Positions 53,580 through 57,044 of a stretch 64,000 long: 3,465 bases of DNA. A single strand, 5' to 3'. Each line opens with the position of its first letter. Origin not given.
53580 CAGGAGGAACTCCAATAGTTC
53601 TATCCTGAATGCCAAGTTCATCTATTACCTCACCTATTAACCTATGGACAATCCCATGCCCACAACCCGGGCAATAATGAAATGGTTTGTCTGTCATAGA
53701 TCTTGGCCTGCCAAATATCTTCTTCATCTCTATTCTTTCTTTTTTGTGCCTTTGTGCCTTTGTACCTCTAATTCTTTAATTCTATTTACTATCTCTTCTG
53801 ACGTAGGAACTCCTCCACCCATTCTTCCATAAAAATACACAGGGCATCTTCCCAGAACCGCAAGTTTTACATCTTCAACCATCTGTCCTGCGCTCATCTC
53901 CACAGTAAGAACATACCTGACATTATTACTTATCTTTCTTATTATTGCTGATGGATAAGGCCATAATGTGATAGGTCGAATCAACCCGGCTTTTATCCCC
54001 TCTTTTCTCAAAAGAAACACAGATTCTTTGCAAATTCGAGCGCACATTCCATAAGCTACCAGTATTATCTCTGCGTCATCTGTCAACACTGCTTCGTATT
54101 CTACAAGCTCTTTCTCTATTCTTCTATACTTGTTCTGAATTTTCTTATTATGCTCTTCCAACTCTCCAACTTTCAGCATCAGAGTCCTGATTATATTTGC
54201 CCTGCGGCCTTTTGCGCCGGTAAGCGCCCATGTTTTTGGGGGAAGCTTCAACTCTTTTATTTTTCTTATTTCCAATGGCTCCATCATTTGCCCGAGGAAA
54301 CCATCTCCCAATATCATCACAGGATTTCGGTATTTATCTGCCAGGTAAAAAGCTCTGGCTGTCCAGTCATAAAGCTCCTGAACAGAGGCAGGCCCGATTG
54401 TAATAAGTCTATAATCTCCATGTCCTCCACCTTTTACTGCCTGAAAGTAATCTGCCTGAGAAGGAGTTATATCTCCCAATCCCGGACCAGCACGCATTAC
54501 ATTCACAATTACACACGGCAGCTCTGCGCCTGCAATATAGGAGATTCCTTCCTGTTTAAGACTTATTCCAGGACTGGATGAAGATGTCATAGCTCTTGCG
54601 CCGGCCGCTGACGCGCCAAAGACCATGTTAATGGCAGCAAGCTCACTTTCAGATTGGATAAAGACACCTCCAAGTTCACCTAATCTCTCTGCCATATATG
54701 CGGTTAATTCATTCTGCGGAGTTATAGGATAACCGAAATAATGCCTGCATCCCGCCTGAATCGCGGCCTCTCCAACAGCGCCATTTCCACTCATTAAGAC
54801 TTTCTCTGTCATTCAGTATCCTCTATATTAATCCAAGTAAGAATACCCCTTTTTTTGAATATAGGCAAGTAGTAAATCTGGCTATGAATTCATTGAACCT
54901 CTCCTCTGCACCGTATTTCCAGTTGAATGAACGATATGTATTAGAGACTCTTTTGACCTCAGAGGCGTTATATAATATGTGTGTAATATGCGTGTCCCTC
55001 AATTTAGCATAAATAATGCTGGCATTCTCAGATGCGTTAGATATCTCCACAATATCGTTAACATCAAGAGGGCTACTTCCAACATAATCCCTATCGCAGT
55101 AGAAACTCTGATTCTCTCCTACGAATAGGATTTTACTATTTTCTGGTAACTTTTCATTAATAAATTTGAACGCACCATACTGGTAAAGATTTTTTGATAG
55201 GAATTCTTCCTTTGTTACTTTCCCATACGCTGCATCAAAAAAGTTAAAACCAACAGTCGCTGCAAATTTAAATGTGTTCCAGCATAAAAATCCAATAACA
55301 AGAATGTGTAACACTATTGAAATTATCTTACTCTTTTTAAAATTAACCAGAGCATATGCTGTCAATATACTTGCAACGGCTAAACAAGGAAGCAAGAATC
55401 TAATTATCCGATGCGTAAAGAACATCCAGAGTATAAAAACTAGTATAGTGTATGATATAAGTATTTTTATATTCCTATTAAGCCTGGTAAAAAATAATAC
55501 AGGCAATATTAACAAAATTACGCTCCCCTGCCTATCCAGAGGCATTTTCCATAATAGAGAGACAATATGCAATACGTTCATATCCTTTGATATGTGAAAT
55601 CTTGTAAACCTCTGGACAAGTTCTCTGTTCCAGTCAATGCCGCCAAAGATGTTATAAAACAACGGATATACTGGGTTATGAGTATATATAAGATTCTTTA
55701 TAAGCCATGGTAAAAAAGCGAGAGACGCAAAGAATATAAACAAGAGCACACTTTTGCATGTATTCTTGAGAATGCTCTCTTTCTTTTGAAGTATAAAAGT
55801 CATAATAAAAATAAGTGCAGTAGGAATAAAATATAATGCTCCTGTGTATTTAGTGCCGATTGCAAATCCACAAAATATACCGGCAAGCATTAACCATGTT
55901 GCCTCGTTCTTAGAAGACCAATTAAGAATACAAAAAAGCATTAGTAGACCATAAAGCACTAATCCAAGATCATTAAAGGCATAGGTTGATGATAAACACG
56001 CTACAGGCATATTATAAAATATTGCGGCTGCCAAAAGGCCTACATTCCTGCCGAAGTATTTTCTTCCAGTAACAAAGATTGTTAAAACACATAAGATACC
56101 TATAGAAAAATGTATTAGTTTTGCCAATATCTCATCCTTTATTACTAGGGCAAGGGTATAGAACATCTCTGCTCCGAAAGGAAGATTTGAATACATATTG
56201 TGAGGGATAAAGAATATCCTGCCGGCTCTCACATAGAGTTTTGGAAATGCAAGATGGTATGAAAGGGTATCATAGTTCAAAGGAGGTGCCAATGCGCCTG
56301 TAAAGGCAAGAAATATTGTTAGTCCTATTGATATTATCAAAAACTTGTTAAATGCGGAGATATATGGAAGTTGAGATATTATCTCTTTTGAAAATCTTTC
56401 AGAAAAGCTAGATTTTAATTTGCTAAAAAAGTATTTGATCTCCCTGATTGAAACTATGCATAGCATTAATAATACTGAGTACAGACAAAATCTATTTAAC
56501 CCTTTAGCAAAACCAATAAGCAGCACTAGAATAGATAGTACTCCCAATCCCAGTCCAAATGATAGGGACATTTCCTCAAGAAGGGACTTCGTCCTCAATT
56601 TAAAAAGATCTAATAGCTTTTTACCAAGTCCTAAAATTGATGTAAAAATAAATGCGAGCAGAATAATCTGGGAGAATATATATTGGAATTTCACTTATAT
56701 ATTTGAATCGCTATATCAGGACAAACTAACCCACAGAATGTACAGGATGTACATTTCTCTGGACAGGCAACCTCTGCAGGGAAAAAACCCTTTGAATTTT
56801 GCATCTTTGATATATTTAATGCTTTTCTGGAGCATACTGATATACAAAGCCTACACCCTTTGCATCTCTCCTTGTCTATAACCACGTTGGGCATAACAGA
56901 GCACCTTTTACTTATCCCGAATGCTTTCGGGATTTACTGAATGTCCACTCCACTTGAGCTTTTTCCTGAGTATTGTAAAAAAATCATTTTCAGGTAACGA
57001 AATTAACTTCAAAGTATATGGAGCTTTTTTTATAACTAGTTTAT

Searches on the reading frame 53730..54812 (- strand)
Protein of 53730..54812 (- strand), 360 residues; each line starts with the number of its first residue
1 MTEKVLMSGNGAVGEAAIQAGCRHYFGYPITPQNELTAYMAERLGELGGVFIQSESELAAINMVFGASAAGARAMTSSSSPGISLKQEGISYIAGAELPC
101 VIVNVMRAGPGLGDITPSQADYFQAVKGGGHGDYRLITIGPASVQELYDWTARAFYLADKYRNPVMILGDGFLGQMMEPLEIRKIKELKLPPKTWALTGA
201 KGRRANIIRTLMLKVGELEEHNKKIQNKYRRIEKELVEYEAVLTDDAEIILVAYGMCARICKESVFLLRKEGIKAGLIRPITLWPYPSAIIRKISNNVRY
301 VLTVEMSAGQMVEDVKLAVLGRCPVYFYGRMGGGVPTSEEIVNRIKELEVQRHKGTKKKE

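Call 4: search_protein_families(library=pfam, proteins=[window:53730-54812:-], max_evalue=0.01)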
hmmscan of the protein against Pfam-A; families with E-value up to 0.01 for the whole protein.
window:53730-54812:- (360 aa): 3 families
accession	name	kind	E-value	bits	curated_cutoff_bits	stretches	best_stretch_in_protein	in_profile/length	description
PF01855.24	POR_N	-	8.5e-50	170.1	27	1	15-208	1-194/231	Pyruvate flavodoxin/ferredoxin oxidoreductase, thiamine diP-bdg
PF17147.9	PFOR_II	-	7e-22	78.1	27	1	247-341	1-102/102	Pyruvate:ferredoxin oxidoreductase core domain II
PF02780.25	Transketolase_C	-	5e-07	30.1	25.9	1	242-305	5-68/124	Transketolase, C-terminal domain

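Call 6: search_protein_families(library=ncbifam, proteins=[window:53730-54812:-], max_evalue=0.01)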
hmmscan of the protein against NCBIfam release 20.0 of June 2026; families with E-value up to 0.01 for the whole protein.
window:53730-54812:- (360 aa): 14 families
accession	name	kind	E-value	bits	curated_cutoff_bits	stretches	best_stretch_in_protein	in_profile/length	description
NF005507.0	PRK07119.1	subfamily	2.3e-165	549.6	399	1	2-348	2-348/352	3-methyl-2-oxobutanoate dehydrogenase subunit VorB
NF006412.0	PRK08659.1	equivalog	1.9e-98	330.2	411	2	2-193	3-194/378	2-oxoacid:acceptor oxidoreductase subunit alpha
NF007206.0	PRK09627.1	equivalog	7.3e-76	255.5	579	2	4-189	3-188/375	2-oxoglutarate synthase subunit alpha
TIGR03710.1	OAFO_sf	subfamily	1.2e-69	235.4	482.75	2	3-192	192-382/561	2-oxoacid:acceptor oxidoreductase subunit alpha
NF041170.1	Oxoac_fdxalpha_Archa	equivalog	4.4e-44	150.9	800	2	3-190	234-432/636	2-oxoacid:ferredoxin oxidoreductase subunit alpha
NF040682.1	PorA_Arch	equivalog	8.4e-31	107.2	550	2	4-185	3-183/387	pyruvate synthase subunit PorA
NF006232.0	PRK08366.1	equivalog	1.8e-26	92.7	646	2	4-173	7-172/394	2-ketoisovalerate ferredoxin oxidoreductase subunit alpha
NF007201.0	PRK09622.1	equivalog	4.9e-25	88.3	590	2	6-174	12-178/405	2-oxoacid:ferredoxin oxidoreductase subunit alpha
NF006233.0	PRK08367.1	equivalog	1e-23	83.9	625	2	4-183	4-182/394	pyruvate ferredoxin oxidoreductase subunit alpha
NF045791.1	OxalOxredalpha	equivalog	2.8e-19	69.4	500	2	1-116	1-118/395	oxalate oxidoreductase subunit alpha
TIGR03336.1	IOR_alpha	equivalog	6.1e-19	67.8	650.9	1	4-345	2-327/595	indolepyruvate ferredoxin oxidoreductase subunit alpha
NF045764.1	PhenlGlyoxDHPadG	equivalog_domain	4e-17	61.8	700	2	5-161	3-155/398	NADH-dependent phenylglyoxylate dehydrogenase subunit alpha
TIGR02176.1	pyruv_ox_red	equivalog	5.3e-07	27.9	911.35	1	28-188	24-182/1167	pyruvate:ferredoxin (flavodoxin) oxidoreductase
NF003933.0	PRK05444.2-2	equivalog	0.00014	20.5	395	1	218-306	455-542/606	1-deoxy-D-xylulose-5-phosphate synthase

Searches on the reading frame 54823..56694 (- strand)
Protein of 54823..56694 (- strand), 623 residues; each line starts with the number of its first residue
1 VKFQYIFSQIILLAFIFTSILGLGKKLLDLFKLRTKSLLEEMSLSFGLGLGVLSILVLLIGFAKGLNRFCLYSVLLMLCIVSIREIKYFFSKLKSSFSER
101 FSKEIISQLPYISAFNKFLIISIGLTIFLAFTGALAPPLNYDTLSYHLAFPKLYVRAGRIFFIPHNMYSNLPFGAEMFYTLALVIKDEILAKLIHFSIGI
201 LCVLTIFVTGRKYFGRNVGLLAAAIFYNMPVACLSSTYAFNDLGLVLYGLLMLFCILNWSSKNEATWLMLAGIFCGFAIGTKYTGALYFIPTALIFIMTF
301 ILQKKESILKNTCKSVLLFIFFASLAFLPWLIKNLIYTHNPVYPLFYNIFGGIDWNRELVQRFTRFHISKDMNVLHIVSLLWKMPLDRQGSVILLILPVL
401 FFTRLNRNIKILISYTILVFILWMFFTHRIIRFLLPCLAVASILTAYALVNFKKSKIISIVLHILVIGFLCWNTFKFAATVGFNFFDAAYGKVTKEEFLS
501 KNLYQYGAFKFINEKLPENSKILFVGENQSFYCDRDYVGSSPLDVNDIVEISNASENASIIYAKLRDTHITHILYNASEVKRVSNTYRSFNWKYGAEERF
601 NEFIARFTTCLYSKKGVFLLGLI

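Call 4: search_protein_families(library=pfam, proteins=[window:54823-56694:-], max_evalue=0.01)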
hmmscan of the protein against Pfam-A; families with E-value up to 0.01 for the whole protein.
window:54823-56694:- (623 aa): 2 families
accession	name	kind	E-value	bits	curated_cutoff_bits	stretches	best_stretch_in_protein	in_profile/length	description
PF13231.12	PMT_2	-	6.2e-13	49.7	26.1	1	184-331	17-158/160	Dolichyl-phosphate-mannose-protein mannosyltransferase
PF02366.24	PMT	-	1.9e-11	44.5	22.7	1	188-337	82-237/245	Dolichyl-phosphate-mannose-protein mannosyltransferase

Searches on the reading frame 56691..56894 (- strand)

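Call 6: search_protein_families(library=ncbifam, proteins=[window:56691-56894:-], max_evalue=0.01)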
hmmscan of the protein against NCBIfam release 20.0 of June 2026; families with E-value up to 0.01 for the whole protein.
window:56691-56894:- (67 aa): 54 families (the best 25 are shown)
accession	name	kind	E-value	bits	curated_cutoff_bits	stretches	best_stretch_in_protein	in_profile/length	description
NF042987.1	OGOR_delta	exception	1.9e-12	47.2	125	1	4-65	26-87/89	2-oxoglutarate ferredoxin oxidoreductase subunit delta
NF007205.0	PRK09626.1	equivalog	1.3e-11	44.5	93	1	4-65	12-73/105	2-oxoglutarate-acceptor oxidoreductase subunit OorD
TIGR02179.1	PorD_KorD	subfamily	2.1e-09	37.4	60.05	2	4-29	50-75/78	2-oxoacid:acceptor oxidoreductase, delta subunit, pyruvate/2-ketoisovalerate family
NF040684.1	PorD_Arch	equivalog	7.3e-08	32.4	120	2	5-29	58-82/85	pyruvate synthase subunit PorD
NF040864.1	HgcB_ferredoxin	equivalog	2.6e-07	30.4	99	1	5-65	10-63/93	mercury methylation ferredoxin HgcB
NF042909.1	FMH_DH_FwdF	exception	3.3e-07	29.7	375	1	3-65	251-313/336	tungsten-dependent formylmethanofuran dehydrogenase subunit FwdF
TIGR01971.1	NuoI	subfamily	1.1e-06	28.2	113.05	1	7-65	40-100/121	NADH-quinone oxidoreductase, chain I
NF043039.1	HgcAB_like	equivalog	4.6e-06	26.5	285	1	3-64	294-350/350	HgcAB-like fusion protein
TIGR02700.1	flavo_MJ0208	hypoth_equivalog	7.3e-06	25.4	251.35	1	5-64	144-195/234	dihydromethanopterin reductase (acceptor)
NF004541.0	PRK05888.2-2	equivalog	1.5e-05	24.9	217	0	46-65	61-80/168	NADH-quinone oxidoreductase subunit NuoI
TIGR02512.1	FeFe_hydrog_A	subfamily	1.7e-05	23.9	405.95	1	4-64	2-68/375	[FeFe] hydrogenase, group A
NF004538.0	PRK05888.1-4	equivalog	2e-05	24.3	135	1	8-34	60-86/162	NADH-quinone oxidoreductase subunit NuoI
NF007204.0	PRK09625.1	equivalog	2.9e-05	24.1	125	1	6-25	86-105/133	pyruvate flavodoxin oxidoreductase subunit delta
NF006221.0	PRK08348.1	subfamily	3.2e-05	23.6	124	1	4-65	39-94/136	NADH-plastoquinone oxidoreductase subunit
NF040770.1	hetero_SS_HdrA2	exception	3.2e-05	22.2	1100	1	5-65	573-625/777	CoB-CoM heterodisulfide reductase HdrA2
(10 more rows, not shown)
